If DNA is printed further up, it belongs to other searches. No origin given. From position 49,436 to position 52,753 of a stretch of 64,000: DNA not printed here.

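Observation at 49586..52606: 1006-aa secreted protein: about 13 beta-propeller blades followed by four near-identical 102-aa tandem modules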

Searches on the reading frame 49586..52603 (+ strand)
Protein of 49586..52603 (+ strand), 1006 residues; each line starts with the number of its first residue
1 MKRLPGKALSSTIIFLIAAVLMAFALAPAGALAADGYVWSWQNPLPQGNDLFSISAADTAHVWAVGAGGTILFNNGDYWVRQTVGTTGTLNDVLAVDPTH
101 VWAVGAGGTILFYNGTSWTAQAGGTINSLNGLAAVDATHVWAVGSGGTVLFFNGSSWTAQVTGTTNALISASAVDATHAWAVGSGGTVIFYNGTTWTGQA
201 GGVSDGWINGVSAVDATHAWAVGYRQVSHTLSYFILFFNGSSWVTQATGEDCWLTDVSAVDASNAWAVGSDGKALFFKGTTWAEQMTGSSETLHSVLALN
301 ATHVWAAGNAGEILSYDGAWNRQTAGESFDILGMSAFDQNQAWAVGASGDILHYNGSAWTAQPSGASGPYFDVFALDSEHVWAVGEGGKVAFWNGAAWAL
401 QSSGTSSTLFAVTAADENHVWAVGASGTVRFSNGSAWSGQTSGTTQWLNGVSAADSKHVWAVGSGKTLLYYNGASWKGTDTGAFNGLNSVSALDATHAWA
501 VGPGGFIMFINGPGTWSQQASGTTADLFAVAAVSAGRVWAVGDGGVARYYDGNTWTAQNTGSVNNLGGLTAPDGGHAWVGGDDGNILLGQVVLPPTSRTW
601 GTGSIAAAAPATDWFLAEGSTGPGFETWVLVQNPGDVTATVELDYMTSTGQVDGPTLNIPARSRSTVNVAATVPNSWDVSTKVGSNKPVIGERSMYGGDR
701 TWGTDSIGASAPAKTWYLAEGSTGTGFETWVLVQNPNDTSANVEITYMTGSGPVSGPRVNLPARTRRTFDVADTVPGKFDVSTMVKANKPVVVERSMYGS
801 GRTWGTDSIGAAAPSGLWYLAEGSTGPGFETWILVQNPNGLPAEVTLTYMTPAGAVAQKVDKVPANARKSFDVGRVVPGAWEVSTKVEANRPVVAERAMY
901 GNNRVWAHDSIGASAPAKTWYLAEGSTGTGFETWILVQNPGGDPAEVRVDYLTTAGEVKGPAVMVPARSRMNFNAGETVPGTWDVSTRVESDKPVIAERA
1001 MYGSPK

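Call 3: search_protein_families(library=pfam, proteins=[window:49586-52603:+], max_evalue=1)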
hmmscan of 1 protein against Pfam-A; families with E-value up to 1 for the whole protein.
window:49586-52603:+ (1006 aa): 8 families
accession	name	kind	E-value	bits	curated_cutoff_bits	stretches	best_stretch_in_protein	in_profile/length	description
PF18986.5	DUF5719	-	3.8e-22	79.3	26.2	3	711-895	48-239/319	Family of unknown function (DUF5719)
PF07100.16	ASRT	-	0.00016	22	25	0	731-796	30-101/119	Anabaena sensory rhodopsin transducer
PF24053.1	DUF7356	-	0.00017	21.9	27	1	626-688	36-97/105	Domain of unknown function (DUF7356)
PF10708.14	DUF2510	-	0.022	15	24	1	542-558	9-25/35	Protein of unknown function (DUF2510)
PF18974.5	DUF5710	-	0.095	12.9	26.5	0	916-935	24-43/44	Domain of unknown function (DUF5710)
PF22613.1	Transketolase_C_1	-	0.17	12.5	27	0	876-921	62-107/113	Transketolase-like TK C-terminal domain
PF17992.7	Agarase_CBM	-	0.22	11.5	26.3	0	712-771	47-103/178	Agarase CBM like domain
PF06280.18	fn3_5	-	0.29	12.3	27.6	0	649-679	56-86/112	Fn3-like domain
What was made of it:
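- On Pfam DUF5719 (PF18986): 79.3 bits, E 3.8e-22, in three matched stretches; the best one spans aa 711-895 (call 3).
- On ASRT family proper (Pfam PF07100): The score is 22.0 bits, below 25 (call 3).
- Closest known: ASRT / TM1070. Different: The Pfam ASRT model scores 22.0 bits, below its cut-off of 25 (call 3).
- Closest known: Actinomycete cell-surface lipoprotein with ASRAH domains. Same: This protein passes the DUF5719 model at 79.3 bits (call 3).
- Pfam DUF5719 scores 79.3 bits against a cut-off of 26.2 (call 3).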

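Call 4: search_protein_families(library=ncbifam, proteins=[window:49586-52603:+], max_evalue=1)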
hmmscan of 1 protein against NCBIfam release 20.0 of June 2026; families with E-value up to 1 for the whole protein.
window:49586-52603:+ (1006 aa): 0 families
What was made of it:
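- Tried and rejected: NCBIfam gave no hit (call 4).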

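Call 12: find_homologous_proteins(query=window:49586-52603:+, max_evalue=0.00001)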
Query window:49586-52603:+ (1006 aa): 2120 proteins with E <= 0.00001 among 8000 candidates; the best 120 are listed.
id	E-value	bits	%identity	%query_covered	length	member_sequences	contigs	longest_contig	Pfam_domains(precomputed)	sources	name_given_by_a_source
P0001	0.0e+0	2254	100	100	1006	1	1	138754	PF18986.6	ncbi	-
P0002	0.0e+0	1639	71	100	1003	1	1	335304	PF18986.6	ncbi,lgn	-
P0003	0.0e+0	1417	62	100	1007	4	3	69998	PF18986.6,PF10708.15,PF24053.2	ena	-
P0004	0.0e+0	1374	61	100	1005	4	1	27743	PF18986.6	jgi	jgi:Family of unknown function (DUF5719)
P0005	0.0e+0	1346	60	100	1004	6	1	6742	PF18986.6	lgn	-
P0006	0.0e+0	1305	58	100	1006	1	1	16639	PF18986.6,PF10708.15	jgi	jgi:hypothetical protein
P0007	2.5e-284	964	43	99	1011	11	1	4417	PF18986.6,PF24053.2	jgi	-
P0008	6.0e-262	890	47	98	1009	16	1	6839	PF18986.6,PF10708.15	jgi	-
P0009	2.1e-260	885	47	96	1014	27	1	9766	PF18986.6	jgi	-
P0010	6.8e-260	883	46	100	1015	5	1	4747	PF18986.6,PF10708.15,PF24053.2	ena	-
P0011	6.8e-239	814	38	68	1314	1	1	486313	PF10261.16,PF26728.1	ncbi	-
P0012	2.8e-225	769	39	99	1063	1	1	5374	PF18986.6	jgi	-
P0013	6.1e-224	764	37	59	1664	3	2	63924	PF01833.31,PF18986.6,PF14870.13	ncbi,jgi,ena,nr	ncbi:MAG: IPT/TIG domain-containing protein [Planctomycetes bacterium]|nr:IPT/TIG domain-containing 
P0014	6.9e-222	758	36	96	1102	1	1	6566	PF19193.7,PF24512.2,PF18986.6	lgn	-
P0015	9.9e-221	754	39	57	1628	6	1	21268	PF18986.6,PF14870.13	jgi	-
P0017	3.2e-210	719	52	68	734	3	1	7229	PF19344.5,PF18986.6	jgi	-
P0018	5.3e-209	715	52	68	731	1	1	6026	PF18986.6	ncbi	ncbi:MAG: WD40/YVTN/BNR-like repeat-containing protein [Candidatus Geothermincolia bacterium]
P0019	2.4e-204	699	37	55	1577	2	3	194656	PF01833.31,PF18986.6,PF14870.13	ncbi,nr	ncbi:MAG: IPT/TIG domain-containing protein [Actinobacteria bacterium]|nr:IPT/TIG domain-containing 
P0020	5.5e-203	695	40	58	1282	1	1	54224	PF06462.19,PF01833.31,PF18986.6,PF14870.13,PF09099.17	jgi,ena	-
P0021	9.4e-199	681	48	68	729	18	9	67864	PF18986.6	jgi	jgi:hypothetical protein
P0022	1.2e-192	661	38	97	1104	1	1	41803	PF18986.6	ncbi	ncbi:MAG: WD40/YVTN/BNR-like repeat-containing protein [Candidatus Geothermincolia bacterium]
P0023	1.4e-191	657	46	69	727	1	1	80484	PF18986.6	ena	-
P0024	3.6e-191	656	41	68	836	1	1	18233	PF01833.31,PF18986.6,PF10708.15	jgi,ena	-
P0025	3.7e-184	633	35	56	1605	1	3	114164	PF01833.31,PF18986.6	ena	-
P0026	9.1e-184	631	47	68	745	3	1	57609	PF18986.6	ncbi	-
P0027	1.6e-183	631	38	57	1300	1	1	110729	PF01833.31,PF18986.6,PF14870.13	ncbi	-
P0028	1.1e-182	628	47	68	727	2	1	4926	PF18986.6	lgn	-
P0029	6.2e-182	625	47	69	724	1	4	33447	PF18986.6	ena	-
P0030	2.7e-176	607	37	59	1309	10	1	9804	PF01833.31,PF18986.6,PF14870.13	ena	-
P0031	2.9e-176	606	38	56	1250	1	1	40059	PF01833.31,PF18986.6,PF14870.13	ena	-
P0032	1.1e-175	604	46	68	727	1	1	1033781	PF18986.6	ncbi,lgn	-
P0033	1.9e-175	604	43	39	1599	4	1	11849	PF18986.6,PF14870.13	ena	-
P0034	2.7e-175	603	47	68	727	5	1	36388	PF18986.6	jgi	jgi:hypothetical protein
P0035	1.3e-174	601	42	39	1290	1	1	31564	PF01833.31,PF18986.6,PF14870.13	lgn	-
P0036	9.8e-174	598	36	59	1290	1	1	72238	PF01833.31,PF18986.6,PF10708.15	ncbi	ncbi:MAG: DUF5719 family protein [Candidatus Geothermincolia bacterium]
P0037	8.5e-172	592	36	100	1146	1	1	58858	PF14870.13,PF24053.2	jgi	-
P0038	3.1e-168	580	36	59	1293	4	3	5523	PF01833.31,PF18986.6,PF10708.15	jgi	jgi:hypothetical protein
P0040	3.2e-166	573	43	39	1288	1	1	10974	PF01833.31,PF18986.6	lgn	-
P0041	3.2e-164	567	37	56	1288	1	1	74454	PF01833.31,PF18986.6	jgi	jgi:hypothetical protein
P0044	7.7e-159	549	36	99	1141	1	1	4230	PF01833.31,PF18986.6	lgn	-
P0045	2.5e-158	547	36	96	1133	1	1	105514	PF18986.6,PF14870.13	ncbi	-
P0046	2.5e-156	540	49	58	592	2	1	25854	PF18986.6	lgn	-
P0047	1.9e-153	531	38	68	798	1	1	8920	PF18986.6,PF07100.17,PF19526.6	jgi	jgi:hypothetical protein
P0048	3.1e-152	527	46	39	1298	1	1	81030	PF01839.30,PF17957.8,PF18986.6,PF14870.13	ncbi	-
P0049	6.4e-152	526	41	39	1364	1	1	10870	PF01833.31,PF18986.6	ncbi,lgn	-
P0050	7.5e-152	526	44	39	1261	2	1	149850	PF01833.31,PF18986.6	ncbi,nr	ncbi:MAG: IPT/TIG domain-containing protein [Actinomycetota bacterium]|nr:IPT/TIG domain-containing 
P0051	1.3e-151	525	44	41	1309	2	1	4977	PF01839.30,PF17957.8,PF18986.6,PF14870.13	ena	-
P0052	1.1e-150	522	43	41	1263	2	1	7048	PF01839.30,PF17957.8,PF13517.13,PF18986.6,PF14870.13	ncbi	-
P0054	1.3e-147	512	34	72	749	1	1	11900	PF18986.6,PF14870.13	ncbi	-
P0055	1.9e-147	511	41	67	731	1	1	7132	PF18986.6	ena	-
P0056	3.4e-145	504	40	71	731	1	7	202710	PF18986.6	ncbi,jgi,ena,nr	ncbi:MAG: hypothetical protein KKB90_04260 [Actinobacteria bacterium]|nr:hypothetical protein [Actin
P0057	7.7e-145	502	34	58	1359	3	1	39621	PF01833.31,PF14870.13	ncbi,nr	ncbi:MAG: IPT/TIG domain-containing protein, partial [Actinobacteria bacterium]|nr:IPT/TIG domain-co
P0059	3.2e-144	500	42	41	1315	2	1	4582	PF01839.30,PF17957.8,PF13517.13,PF18986.6,PF14870.13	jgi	-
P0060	2.2e-143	498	43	39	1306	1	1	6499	PF01839.30,PF17957.8,PF14870.13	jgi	jgi:photosystem II stability/assembly factor-like uncharacterized protein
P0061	3.0e-142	494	37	99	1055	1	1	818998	PF18986.6,PF07100.17,PF14870.13,PF23682.2,PF17966.8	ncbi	-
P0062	5.1e-142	493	41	41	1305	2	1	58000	PF01839.30,PF19193.7,PF17957.8,PF13517.13,PF18986.6,PF14870.13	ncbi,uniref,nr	ncbi:DUF5719 family protein [Candidatus Solincola tengchongensis]|uniref:DUF5719 family protein n=1 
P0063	1.0e-139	485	38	71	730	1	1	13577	PF18986.6,PF14870.13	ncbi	-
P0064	1.6e-139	485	41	39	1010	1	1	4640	PF01833.31,PF18986.6,PF10708.15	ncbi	ncbi:MAG TPA: DUF5719 family protein, partial [Candidatus Anoxymicrobiaceae bacterium]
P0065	3.1e-137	477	37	39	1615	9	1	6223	PF18986.6,PF14870.13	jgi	jgi:YVTN family beta-propeller protein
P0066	4.4e-136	473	33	100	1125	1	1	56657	PF18986.6,PF14870.13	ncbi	ncbi:MAG: hypothetical protein V1748_09600 [Actinomycetota bacterium]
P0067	9.3e-136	472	41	39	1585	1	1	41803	PF22148.2,PF01833.31,PF18986.6,PF14870.13,PF00082.28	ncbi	ncbi:MAG: S8 family serine peptidase [Candidatus Geothermincolia bacterium]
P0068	1.8e-133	465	31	92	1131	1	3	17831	PF18986.6,PF14870.13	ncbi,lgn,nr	ncbi:MAG: hypothetical protein KKF41_11425 [Actinobacteria bacterium]|nr:hypothetical protein [Actin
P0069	2.6e-133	464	32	89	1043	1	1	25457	PF18986.6,PF07100.17,PF14870.13,PF15902.13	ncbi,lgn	-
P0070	2.8e-133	464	40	39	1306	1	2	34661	PF01833.31,PF18986.6,PF14870.13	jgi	jgi:photosystem II stability/assembly factor-like uncharacterized protein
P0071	9.4e-133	462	43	39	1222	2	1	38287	PF04151.22,PF01833.31,PF18986.6,PF10708.15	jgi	jgi:IPT/TIG domain/Family of unknown function (DUF5719)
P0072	1.3e-132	462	37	67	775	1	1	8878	PF07100.17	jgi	jgi:hypothetical protein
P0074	1.5e-132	462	40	41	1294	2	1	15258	PF01839.30,PF17957.8,PF13517.13,PF18986.6,PF14870.13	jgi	jgi:photosystem II stability/assembly factor-like uncharacterized protein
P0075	2.5e-132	461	34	42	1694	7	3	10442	PF10282.16,PF18986.6,PF21783.3,PF01436.28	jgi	jgi:YVTN family beta-propeller protein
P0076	1.8e-131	458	42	39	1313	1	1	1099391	PF01833.31,PF18986.6,PF14870.13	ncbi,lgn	-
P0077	6.6e-129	450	42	39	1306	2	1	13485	PF01839.30,PF17957.8,PF18986.6,PF14870.13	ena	-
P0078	2.3e-128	448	45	39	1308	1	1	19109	PF01839.30,PF17957.8,PF18986.6,PF14870.13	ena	-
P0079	5.2e-127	443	33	70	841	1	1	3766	PF01833.31,PF18986.6,PF07100.17,PF10708.15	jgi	jgi:hypothetical protein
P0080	1.4e-126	442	37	65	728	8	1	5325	PF18986.6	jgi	jgi:hypothetical protein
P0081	2.8e-126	441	38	70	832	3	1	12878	PF18986.6,PF14870.13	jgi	jgi:hypothetical protein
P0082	5.4e-126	440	35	57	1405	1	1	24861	PF01833.31,PF18986.6,PF07100.17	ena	-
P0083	5.6e-125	437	39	39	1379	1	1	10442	PF01833.31,PF18986.6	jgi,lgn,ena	-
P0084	2.8e-123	431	38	69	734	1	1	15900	PF18986.6,PF14870.13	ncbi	-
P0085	1.7e-121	425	31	92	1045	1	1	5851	PF18986.6,PF07100.17,PF14870.13,PF15902.13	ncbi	-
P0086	2.1e-121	425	42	39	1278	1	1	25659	PF01839.30,PF17957.8,PF13517.13,PF18986.6,PF14870.13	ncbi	-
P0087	1.2e-119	419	44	39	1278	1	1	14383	PF01839.30,PF17957.8,PF13517.13,PF18986.6,PF14870.13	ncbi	-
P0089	4.2e-119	417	37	54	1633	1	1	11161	PF01839.30,PF14870.13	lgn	-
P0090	4.8e-119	417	35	76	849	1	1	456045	PF06462.19,PF18986.6,PF07100.17,PF18998.7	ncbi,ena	-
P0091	6.2e-119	417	34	68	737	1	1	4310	PF18986.6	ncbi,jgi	jgi:hypothetical protein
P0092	1.6e-118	415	36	68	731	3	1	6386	PF18986.6,PF14870.13,PF10708.15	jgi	jgi:hypothetical protein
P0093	1.7e-118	415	50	39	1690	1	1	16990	PF01833.31,PF18986.6,PF14870.13,PF24156.3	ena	-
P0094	1.1e-116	409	32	99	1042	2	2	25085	PF18986.6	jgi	-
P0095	2.4e-116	408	33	83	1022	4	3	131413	PF18986.6,PF07100.17,PF14870.13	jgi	-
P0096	2.5e-116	408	32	58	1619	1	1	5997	PF01839.30,PF14870.13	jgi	jgi:photosystem II stability/assembly factor-like uncharacterized protein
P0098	7.1e-115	403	38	60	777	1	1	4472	PF19193.7,PF18986.6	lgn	-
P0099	2.2e-114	402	37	39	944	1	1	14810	PF19193.7,PF18986.6,PF07100.17,PF14870.13,PF05506.18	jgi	jgi:hypothetical protein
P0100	4.0e-114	401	41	39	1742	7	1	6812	PF01833.31,PF18986.6,PF14870.13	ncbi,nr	ncbi:MAG: IPT/TIG domain-containing protein, partial [Actinobacteria bacterium]|nr:IPT/TIG domain-co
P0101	5.2e-114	400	41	39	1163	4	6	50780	PF01833.31,PF18986.6,PF14870.13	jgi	-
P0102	3.0e-113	398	36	71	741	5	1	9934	PF18986.6,PF14870.13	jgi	jgi:photosystem II stability/assembly factor-like uncharacterized protein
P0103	4.5e-113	397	35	61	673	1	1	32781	PF14870.13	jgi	-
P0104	6.9e-113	397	42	39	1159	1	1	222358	PF10282.16,PF18986.6,PF21783.3,PF01436.28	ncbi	-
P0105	8.5e-113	396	36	68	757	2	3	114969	PF18986.6,PF14870.13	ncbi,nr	ncbi:MAG: hypothetical protein KKF41_11930 [Actinobacteria bacterium]|nr:hypothetical protein [Actin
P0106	1.9e-112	395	43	50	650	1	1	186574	PF18986.6,PF14870.13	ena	-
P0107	5.0e-111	390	37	55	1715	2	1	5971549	PF07693.21,PF14870.13,PF13401.13,PF02012.27,PF13191.13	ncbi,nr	ncbi:YCF48-related protein [Ahniella affigens]|nr:YCF48-related protein [Ahniella affigens]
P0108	1.9e-109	385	32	67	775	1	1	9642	PF18986.6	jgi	jgi:hypothetical protein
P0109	2.9e-109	385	32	76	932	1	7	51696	PF01833.31,PF18986.6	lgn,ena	-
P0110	1.1e-108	383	33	71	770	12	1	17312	PF19193.7,PF18986.6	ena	-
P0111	5.2e-108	380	36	68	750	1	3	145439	PF18986.6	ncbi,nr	ncbi:MAG: hypothetical protein KKF41_02805 [Actinobacteria bacterium]|nr:hypothetical protein [Actin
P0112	4.3e-107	377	34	53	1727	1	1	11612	PF09699.16,PF14537.12,PF14870.13,PF02012.27,PF00041.28,PF14522.12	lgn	-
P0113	8.2e-107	377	34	68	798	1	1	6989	PF18986.6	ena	-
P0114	1.3e-106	376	32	40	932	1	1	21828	PF01833.31,PF18986.6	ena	-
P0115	1.5e-106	376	31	58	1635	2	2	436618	PF01839.30,PF14870.13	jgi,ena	-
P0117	5.1e-105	371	35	67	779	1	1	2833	PF18986.6,PF07100.17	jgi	jgi:hypothetical protein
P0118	8.7e-105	370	33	64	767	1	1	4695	PF14870.13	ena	-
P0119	2.8e-104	368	31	91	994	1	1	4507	PF18986.6,PF07100.17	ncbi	-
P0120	7.1e-103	363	33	71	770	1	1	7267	PF19193.7,PF18986.6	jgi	-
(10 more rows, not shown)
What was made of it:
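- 49586..52606 (+): CDS, 1006 aa plus stop. It is 100% identical to the database protein P0001 (call 12).
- On Pfam DUF5719 (PF18986): The precomputed annotation of P0001 is also PF18986 (call 12).
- Those heads are TIG, FG-GAP, NHL, peptidases and propellers (call 12).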

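Call 30: find_encoding_contigs(protein=P0002, flank=8000, max_places=3)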
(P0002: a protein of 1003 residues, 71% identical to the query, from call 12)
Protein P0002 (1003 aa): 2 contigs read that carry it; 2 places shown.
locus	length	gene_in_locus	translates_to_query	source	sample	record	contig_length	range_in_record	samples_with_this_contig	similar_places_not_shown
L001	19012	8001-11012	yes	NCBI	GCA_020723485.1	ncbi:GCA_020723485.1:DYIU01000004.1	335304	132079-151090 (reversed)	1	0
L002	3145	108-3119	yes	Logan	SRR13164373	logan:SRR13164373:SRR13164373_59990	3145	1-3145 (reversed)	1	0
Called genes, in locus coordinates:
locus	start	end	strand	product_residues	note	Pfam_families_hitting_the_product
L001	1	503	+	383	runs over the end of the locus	PF06050:HGD-D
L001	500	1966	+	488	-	PF06050:HGD-D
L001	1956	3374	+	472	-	PF06050:HGD-D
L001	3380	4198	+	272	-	PF01869:BcrAD_BadFG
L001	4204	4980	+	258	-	PF01869:BcrAD_BadFG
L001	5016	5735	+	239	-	PF03598:CdhC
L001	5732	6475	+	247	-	PF00142:Fer4_NifH (faint), PF01656:CbiA, PF02374:ArsA_ATPase, PF06564:CBP_BcsQ (weak), PF10609:ParA (weak), PF13614:AAA_31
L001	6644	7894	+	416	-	PF00149:Metallophos, PF12850:Metallophos_2 (faint)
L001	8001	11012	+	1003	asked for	PF18986:DUF5719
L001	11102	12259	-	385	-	PF12837:Fer4_6 (faint), PF12838:Fer4_7, PF13187:Fer4_9 (weak), PF13237:Fer4_10 (weak), PF14697:Fer4_21, PF00037:Fer4 (weak), PF12797:Fer4_2 (weak)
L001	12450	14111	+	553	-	PF02776:TPP_enzyme_N, PF00205:TPP_enzyme_M, PF02775:TPP_enzyme_C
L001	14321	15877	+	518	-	PF00989:PAS, PF08448:PAS_4 (weak), PF13188:PAS_8 (weak), PF13426:PAS_9 (weak), PF08447:PAS_3, PF00512:HisKA, PF02518:HATPase_c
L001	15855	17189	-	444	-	PF13380:CoA_binding_2, PF13607:Succ_CoA_lig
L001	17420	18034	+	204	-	PF00440:TetR_N, PF16925:TetR_C_13 (faint), PF14514:TetR_C_9 (weak), PF17932:TetR_C_24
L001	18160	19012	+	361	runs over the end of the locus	PF03435:Sacchrp_dh_NADP, PF16653:Sacchrp_dh_C (weak)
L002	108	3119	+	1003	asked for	PF18986:DUF5719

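Call 31: find_encoding_contigs(protein=P0001, flank=3000, max_places=2)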
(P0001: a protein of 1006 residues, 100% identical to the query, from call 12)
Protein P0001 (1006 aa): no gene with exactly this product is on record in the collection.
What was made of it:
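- Tried and rejected: An exact look-up of the window protein's contig found nothing on record (call 31).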
